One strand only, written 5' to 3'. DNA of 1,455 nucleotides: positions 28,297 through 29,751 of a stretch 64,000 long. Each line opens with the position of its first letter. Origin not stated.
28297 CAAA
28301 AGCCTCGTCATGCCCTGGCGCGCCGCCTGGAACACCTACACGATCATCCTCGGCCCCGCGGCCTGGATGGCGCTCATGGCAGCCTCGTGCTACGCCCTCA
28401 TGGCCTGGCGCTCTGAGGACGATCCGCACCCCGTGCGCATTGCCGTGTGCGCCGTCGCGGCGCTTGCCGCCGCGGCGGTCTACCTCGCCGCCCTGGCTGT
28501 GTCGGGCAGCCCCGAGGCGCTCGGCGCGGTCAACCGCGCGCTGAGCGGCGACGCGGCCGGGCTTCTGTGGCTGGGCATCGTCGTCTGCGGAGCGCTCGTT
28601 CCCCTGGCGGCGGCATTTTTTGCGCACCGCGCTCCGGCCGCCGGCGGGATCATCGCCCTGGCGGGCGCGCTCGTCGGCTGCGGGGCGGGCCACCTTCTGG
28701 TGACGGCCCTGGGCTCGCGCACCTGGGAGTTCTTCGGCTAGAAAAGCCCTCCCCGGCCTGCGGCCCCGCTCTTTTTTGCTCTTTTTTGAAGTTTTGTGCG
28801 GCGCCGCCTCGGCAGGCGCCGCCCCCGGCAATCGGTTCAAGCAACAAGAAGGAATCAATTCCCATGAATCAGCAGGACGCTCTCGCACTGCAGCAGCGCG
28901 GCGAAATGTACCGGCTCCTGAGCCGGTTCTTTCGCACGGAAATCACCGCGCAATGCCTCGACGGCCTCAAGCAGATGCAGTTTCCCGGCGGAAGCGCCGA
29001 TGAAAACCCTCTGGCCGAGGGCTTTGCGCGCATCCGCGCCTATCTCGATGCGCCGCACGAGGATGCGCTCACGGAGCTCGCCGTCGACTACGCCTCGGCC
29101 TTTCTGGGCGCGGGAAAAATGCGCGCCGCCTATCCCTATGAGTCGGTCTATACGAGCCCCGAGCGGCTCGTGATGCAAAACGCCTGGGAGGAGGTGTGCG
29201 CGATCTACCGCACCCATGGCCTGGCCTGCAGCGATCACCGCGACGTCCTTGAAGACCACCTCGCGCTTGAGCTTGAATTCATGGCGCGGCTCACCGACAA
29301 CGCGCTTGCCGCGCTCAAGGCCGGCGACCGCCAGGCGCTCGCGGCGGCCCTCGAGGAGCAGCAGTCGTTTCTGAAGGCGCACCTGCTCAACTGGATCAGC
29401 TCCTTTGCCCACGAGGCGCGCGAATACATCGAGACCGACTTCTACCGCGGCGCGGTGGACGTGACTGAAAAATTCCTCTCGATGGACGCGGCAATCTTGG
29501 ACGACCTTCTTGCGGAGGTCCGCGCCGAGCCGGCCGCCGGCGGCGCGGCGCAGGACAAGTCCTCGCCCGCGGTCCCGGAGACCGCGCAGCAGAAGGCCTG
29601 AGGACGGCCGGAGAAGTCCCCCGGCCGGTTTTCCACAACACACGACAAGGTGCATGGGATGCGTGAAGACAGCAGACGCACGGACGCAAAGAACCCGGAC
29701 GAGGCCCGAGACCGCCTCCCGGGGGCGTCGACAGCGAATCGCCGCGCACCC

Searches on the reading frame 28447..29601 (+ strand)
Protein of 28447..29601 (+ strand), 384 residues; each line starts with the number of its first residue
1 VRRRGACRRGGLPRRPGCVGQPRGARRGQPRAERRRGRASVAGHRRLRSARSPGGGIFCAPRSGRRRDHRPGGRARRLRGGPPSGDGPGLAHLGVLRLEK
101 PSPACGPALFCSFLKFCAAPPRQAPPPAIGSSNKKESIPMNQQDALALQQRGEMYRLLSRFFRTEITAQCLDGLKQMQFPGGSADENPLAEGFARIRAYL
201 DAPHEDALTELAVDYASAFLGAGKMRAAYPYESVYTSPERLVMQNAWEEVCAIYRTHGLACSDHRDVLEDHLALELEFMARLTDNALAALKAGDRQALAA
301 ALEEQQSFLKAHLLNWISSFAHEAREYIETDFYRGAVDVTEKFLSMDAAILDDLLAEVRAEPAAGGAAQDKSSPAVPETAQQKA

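Call 38: search_protein_families(library=pfam, proteins=[window:28447-29601:+], max_evalue=0.0001)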
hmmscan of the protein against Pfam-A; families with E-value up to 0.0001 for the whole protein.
window:28447-29601:+ (384 aa): 1 family
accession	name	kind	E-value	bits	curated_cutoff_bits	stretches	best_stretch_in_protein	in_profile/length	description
PF02613.20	Nitrate_red_del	-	2.6e-30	105.7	22.2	1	188-321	7-135/136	Nitrate reductase delta subunit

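Call 41: search_protein_families(library=ncbifam, proteins=[window:28447-29601:+], max_evalue=1e-10)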
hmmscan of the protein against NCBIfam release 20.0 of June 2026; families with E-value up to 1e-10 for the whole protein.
window:28447-29601:+ (384 aa): 3 families
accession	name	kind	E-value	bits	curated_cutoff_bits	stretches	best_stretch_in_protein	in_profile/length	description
NF003442.0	PRK04976.1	equivalog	1.8e-28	99.9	132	1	142-351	3-208/211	molecular chaperone TorD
TIGR03482.1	DMSO_red_II_cha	subfamily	2.8e-16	60.1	152.3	1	203-350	54-191/197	DMSO reductase family type II enzyme chaperone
NF042981.1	EthbenzDh_ebdD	equivalog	4.7e-11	42.8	360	1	147-347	15-211/222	ethylbenzene dehydrogenase subunit delta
